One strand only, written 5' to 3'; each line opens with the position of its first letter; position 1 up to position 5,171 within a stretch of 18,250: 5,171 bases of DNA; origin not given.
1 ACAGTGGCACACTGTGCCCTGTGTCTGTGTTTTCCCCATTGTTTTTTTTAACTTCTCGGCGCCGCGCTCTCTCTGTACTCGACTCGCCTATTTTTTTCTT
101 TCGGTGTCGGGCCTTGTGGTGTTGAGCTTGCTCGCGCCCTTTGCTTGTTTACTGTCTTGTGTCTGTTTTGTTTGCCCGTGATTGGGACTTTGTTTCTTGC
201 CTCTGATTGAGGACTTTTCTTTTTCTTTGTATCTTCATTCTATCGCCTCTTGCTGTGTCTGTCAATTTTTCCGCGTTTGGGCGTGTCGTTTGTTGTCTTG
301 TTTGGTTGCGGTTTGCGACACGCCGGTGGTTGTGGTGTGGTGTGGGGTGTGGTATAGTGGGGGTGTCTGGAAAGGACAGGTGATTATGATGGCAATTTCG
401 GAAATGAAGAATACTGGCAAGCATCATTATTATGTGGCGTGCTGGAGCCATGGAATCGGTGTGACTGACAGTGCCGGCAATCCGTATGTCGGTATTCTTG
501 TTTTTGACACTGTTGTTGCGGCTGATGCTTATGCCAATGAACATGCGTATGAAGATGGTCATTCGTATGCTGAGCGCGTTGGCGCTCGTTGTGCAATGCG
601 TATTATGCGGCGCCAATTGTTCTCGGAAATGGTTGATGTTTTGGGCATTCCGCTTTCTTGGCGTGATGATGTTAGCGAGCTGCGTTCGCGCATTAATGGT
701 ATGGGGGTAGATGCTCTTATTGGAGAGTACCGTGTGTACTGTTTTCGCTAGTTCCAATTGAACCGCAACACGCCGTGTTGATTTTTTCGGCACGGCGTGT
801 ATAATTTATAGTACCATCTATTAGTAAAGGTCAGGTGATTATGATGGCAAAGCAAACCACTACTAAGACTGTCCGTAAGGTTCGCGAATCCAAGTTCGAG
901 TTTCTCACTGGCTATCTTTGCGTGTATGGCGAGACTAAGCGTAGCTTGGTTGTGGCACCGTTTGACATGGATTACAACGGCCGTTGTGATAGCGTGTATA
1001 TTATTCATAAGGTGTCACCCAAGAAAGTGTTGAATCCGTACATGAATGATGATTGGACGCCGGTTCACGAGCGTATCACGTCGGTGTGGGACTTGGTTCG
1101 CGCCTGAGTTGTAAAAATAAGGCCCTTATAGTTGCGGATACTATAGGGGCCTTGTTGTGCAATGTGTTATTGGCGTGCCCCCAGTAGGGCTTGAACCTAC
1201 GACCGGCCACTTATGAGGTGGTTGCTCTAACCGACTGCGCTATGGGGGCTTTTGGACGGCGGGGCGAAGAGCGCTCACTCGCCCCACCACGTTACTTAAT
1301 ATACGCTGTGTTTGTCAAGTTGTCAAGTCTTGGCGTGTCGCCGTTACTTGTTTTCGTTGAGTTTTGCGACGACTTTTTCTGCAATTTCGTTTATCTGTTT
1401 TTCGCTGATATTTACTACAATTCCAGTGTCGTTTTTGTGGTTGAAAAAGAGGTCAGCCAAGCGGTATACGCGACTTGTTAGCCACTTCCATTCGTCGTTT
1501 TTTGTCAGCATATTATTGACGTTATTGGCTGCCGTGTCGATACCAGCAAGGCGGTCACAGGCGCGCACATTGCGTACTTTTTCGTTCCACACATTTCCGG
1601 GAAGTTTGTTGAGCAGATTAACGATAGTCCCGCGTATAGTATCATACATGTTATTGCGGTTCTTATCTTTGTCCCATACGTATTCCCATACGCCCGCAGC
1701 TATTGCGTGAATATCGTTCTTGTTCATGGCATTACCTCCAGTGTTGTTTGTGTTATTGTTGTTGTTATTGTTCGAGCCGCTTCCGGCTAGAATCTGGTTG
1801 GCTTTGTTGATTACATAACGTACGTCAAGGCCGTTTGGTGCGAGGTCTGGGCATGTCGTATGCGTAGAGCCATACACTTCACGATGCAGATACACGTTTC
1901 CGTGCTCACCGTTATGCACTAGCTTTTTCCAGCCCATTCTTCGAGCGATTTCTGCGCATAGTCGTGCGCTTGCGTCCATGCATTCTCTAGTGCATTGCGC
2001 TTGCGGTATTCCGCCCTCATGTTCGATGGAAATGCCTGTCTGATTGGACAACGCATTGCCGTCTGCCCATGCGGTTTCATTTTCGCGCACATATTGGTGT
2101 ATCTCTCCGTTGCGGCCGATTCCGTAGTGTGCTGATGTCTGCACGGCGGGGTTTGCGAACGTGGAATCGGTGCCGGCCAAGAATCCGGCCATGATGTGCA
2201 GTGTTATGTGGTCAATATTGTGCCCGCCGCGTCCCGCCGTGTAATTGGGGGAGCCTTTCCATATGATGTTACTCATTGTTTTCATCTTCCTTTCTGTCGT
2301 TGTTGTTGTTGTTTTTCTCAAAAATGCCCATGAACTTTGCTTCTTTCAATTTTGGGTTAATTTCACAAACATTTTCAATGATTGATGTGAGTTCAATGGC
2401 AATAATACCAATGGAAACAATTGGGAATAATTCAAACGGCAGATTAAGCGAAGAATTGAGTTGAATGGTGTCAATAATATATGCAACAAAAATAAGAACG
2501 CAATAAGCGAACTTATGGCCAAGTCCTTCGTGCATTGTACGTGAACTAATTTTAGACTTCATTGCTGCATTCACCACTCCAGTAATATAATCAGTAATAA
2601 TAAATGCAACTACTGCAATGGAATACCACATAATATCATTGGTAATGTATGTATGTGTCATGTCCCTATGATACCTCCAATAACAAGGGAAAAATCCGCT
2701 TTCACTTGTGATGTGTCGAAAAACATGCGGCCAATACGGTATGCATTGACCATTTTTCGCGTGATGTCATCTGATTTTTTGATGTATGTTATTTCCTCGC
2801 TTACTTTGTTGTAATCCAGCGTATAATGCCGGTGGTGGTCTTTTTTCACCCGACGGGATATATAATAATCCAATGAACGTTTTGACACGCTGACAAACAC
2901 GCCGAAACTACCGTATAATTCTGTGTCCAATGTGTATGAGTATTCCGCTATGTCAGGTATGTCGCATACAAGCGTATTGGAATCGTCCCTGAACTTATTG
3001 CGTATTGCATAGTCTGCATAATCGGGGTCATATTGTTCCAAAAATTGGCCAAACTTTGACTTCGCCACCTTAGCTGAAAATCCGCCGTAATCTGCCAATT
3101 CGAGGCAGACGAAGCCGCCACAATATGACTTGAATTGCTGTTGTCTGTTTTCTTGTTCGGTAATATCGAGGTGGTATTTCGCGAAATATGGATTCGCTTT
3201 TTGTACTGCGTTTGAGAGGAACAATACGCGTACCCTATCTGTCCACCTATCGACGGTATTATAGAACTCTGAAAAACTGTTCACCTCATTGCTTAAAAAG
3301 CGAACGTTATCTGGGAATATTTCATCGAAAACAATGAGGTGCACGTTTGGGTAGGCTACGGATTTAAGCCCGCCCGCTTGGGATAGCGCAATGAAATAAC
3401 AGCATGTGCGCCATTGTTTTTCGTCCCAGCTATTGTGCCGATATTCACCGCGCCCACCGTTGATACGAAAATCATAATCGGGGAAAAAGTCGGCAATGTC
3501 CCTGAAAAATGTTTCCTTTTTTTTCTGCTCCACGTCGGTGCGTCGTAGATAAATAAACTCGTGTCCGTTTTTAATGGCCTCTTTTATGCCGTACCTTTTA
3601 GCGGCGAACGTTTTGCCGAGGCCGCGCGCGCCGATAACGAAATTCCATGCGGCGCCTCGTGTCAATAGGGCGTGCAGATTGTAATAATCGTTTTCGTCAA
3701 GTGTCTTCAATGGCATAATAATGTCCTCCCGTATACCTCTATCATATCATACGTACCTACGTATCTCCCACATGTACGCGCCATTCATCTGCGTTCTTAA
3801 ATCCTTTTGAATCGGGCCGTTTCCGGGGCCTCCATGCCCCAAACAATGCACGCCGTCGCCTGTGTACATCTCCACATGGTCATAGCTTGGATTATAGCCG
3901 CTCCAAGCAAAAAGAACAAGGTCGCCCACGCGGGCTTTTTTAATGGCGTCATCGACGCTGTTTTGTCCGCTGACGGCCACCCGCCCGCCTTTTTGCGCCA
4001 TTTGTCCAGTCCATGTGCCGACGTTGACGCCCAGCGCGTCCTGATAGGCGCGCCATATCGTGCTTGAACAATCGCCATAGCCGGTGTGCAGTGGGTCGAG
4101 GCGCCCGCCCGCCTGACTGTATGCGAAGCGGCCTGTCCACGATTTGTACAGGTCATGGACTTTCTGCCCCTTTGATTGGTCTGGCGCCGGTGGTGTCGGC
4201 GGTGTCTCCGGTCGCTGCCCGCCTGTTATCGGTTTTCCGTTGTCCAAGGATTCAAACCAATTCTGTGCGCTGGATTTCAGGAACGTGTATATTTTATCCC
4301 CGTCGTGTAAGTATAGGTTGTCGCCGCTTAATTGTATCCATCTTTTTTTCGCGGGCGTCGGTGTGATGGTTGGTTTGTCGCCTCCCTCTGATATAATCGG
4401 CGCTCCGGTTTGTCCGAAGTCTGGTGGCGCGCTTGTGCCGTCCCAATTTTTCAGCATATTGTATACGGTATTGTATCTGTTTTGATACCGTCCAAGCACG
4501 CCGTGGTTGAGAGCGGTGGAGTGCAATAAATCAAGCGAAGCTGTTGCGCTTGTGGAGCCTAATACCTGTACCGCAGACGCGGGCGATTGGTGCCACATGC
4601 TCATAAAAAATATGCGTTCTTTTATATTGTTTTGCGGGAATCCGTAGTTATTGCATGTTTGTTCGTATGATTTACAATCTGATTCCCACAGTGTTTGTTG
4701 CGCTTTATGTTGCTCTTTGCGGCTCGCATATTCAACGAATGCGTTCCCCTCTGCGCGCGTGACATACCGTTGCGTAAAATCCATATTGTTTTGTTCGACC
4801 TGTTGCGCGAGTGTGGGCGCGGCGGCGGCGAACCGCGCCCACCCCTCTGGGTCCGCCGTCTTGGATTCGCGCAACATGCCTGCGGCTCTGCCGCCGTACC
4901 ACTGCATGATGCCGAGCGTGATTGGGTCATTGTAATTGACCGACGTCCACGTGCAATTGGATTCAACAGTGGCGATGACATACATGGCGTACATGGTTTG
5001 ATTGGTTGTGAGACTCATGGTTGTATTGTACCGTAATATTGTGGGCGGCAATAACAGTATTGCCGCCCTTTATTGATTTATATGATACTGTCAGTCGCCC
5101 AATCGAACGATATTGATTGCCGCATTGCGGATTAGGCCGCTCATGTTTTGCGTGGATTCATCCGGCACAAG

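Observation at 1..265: Near-consensus promoter in each ITR fires outward into about 230 nt of gene-less terminal DNA (candidate pRNA-like or origin-activating transcript)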

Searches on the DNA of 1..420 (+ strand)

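Call 9: search_dna_similar(query=window:1-420:+, collection=phages, mode=distant, max_rows=30, max_evalue=0.01)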
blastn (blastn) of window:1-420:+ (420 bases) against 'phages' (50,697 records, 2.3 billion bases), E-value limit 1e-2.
No match.

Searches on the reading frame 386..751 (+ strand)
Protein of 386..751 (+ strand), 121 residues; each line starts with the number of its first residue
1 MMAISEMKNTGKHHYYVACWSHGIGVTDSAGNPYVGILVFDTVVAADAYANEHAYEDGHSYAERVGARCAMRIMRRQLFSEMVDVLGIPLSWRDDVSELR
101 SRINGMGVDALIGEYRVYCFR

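Call 59: search_protein_families(library=pfam, proteins=[window:386-751:+], max_evalue=0.05)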
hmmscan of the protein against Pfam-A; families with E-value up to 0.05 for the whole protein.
window:386-751:+ (121 aa): 0 families

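Call 60: search_protein_families(library=phrogs, proteins=[window:386-751:+], max_evalue=0.01)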
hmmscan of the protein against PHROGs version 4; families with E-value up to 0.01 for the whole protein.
window:386-751:+ (121 aa): 0 families

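Call 79: find_homologous_proteins(query=window:386-751:+, max_evalue=0.001)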
Query window:386-751:+ (121 aa): 8 proteins with E <= 0.001 among 17 candidates.
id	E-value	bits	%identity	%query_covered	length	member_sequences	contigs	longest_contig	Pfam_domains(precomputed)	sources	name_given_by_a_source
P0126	4.5e-77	274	100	100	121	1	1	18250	-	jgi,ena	jgi:hypothetical protein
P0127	1.1e-59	218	85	91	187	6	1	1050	-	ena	-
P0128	1.1e-58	214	79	100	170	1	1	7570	-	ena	-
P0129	9.4e-58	211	78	100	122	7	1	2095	-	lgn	-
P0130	3.8e-56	206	82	91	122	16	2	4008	-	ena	-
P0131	1.3e-55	204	80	91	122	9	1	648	-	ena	-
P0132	2.1e-52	194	74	97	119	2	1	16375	-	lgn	-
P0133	4.5e-42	161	81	71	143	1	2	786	-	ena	-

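Call 80: find_encoding_contigs(protein=P0128, flank=2000, max_places=6)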
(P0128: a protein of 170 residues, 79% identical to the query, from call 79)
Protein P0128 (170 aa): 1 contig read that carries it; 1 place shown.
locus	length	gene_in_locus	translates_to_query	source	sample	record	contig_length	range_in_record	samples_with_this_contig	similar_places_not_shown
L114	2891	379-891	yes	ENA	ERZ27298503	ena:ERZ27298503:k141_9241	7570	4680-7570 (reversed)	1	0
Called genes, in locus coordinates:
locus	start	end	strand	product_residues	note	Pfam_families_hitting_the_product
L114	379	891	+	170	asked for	-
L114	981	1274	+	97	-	-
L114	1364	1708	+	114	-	-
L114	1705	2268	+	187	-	-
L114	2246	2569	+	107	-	-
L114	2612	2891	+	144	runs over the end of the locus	PF17427:Phi29_Phage_SSB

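Call 81: find_encoding_contigs(protein=P0132, flank=2000, max_places=6)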
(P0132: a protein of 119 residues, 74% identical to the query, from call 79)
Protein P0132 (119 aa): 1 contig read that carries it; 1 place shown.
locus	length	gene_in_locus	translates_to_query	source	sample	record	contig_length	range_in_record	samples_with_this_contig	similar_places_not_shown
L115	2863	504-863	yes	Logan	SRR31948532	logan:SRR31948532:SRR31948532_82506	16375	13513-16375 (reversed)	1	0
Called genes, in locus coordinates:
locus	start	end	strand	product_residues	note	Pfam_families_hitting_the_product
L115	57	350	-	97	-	-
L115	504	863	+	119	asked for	-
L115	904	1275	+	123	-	PF05105:Phage_holin_4_1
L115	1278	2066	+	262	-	PF01183:Glyco_hydro_25, PF01476:LysM (weak)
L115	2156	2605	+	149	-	PF17427:Phi29_Phage_SSB (weak)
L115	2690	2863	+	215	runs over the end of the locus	-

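Call 82: find_encoding_contigs(protein=P0130, flank=2000, max_places=6)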
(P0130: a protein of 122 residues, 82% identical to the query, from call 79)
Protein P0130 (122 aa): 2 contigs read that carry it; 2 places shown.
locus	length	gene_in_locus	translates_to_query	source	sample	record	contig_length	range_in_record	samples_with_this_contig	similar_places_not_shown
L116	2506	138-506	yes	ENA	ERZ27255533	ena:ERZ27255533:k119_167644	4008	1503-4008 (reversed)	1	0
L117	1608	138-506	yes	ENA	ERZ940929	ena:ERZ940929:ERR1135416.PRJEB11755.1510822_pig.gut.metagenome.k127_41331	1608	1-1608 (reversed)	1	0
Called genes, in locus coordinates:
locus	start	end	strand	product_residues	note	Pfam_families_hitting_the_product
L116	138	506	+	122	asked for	-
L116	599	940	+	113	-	-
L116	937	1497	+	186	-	-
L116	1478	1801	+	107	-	-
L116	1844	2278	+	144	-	PF17427:Phi29_Phage_SSB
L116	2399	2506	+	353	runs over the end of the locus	-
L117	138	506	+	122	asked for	-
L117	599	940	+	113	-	-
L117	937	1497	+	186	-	-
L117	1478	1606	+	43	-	?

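Call 83: find_encoding_contigs(protein=P0129, flank=2000, max_places=6)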
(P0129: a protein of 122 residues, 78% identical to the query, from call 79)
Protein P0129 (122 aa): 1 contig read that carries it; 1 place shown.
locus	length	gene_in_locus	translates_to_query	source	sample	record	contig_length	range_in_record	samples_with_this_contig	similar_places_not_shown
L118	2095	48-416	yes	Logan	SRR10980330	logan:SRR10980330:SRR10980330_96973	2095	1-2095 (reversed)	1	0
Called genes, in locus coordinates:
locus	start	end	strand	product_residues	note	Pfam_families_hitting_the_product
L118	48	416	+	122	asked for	-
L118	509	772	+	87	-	-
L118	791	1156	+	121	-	-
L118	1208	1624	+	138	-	-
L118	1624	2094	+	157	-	?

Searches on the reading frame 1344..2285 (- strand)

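Call 11: search_protein_families(library=phrogs, proteins=[window:1344-2285:-], max_evalue=0.001)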
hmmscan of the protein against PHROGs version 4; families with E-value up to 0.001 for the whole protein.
window:1344-2285:- (313 aa): 7 families
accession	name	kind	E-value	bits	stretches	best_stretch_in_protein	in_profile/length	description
phrog_19265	-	unknown function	2.7e-44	153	1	4-250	4-251/293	-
phrog_7698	-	lysis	1.4e-20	75.4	1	15-218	15-216/316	endolysin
phrog_14048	-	lysis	1.9e-18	68.2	1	14-196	17-192/305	endolysin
phrog_1794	-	lysis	6.2e-15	56.4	1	6-218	36-225/336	amidase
phrog_670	-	lysis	1e-11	45.4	1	4-307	91-377/596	endolysin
phrog_1493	-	lysis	1e-08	35.8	1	15-147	25-152/394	endolysin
phrog_20388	-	lysis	4.3e-08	33.6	1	12-131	196-316/527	endolysin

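Call 12: search_protein_families(library=pfam, proteins=[window:1344-2285:-], max_evalue=0.01)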
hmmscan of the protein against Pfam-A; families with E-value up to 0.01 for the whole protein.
window:1344-2285:- (313 aa): 1 family
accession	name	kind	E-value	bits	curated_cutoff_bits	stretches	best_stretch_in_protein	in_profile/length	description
PF01510.30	Amidase_2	-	1.9e-20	74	26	1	21-146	2-129/131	N-acetylmuramoyl-L-alanine amidase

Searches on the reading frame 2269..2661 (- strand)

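Call 59: search_protein_families(library=pfam, proteins=[window:2269-2661:-], max_evalue=0.05)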
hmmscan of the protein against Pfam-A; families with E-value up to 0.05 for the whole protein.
window:2269-2661:- (130 aa): 1 family
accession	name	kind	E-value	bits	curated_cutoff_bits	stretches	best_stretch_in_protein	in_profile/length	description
PF05105.17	Phage_holin_4_1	-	4.1e-18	66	22.2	1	4-106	4-104/116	Bacteriophage holin family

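Call 60: search_protein_families(library=phrogs, proteins=[window:2269-2661:-], max_evalue=0.01)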
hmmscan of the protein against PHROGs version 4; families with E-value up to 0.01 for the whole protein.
window:2269-2661:- (130 aa): 2 families
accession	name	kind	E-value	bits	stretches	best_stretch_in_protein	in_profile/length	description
phrog_199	-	lysis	2.1e-13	50.8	1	6-127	22-137/545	holin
phrog_21233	-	unknown function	2.9e-05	25.1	1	16-50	32-66/72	-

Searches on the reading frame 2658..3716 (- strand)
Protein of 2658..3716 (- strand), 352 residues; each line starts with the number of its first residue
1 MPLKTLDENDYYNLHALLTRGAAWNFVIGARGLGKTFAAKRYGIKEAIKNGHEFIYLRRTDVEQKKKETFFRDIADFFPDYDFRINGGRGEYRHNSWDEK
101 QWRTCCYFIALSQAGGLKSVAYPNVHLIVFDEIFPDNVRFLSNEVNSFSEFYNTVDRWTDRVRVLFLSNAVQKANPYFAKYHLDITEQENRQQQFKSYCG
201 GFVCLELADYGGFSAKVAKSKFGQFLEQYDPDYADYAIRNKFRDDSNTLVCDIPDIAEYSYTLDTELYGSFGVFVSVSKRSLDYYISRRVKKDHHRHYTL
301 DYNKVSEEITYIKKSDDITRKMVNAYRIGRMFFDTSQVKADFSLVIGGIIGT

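Call 11: search_protein_families(library=phrogs, proteins=[window:2658-3716:-], max_evalue=0.001)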
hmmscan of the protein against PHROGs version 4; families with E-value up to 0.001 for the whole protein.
window:2658-3716:- (352 aa): 3 families
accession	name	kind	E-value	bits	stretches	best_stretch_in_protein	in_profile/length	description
phrog_2150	-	head and packaging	4.4e-63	214.6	1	7-339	3-330/341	terminase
phrog_31603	-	head and packaging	8.1e-16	59.2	1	103-203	118-225/366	terminase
phrog_2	-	head and packaging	5.2e-08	33.1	1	24-335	279-534/807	terminase large subunit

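Call 12: search_protein_families(library=pfam, proteins=[window:2658-3716:-], max_evalue=0.01)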
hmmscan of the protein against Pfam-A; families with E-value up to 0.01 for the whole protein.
window:2658-3716:- (352 aa): 3 families
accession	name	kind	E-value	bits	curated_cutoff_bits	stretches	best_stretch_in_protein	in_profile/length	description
PF05894.18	Podovirus_Gp16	-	4.7e-45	154.9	25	1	7-339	2-319/331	Podovirus DNA encapsidation protein (Gp16)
PF03237.21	Terminase_6N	-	0.00067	19.8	22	1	29-134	4-106/215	Terminase large subunit, T4likevirus-type, N-terminal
PF13173.12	AAA_14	-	0.0061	17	27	0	26-70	6-48/129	AAA domain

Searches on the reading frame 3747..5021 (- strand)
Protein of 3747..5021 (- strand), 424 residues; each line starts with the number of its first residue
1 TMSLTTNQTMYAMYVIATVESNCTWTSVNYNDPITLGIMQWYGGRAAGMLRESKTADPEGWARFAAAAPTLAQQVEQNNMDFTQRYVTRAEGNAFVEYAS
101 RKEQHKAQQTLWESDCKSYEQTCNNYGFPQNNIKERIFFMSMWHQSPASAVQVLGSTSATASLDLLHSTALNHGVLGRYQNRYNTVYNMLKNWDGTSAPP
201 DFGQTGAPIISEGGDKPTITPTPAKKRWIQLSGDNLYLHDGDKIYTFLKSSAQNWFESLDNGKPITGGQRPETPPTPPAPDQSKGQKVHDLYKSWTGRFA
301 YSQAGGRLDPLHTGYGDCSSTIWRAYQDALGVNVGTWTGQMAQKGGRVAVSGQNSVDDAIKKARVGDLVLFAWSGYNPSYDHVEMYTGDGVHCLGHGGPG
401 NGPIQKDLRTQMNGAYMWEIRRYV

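Call 11: search_protein_families(library=phrogs, proteins=[window:3747-5021:-], max_evalue=0.001)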
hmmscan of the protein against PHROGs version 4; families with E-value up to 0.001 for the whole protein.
window:3747-5021:- (424 aa): 0 families

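Call 12: search_protein_families(library=pfam, proteins=[window:3747-5021:-], max_evalue=0.01)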
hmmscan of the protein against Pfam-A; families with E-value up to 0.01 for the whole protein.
window:3747-5021:- (424 aa): 1 family
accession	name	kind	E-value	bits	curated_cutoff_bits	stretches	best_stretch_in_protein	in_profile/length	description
PF05257.22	CHAP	-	0.0035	18.3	26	1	314-385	7-65/81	CHAP domain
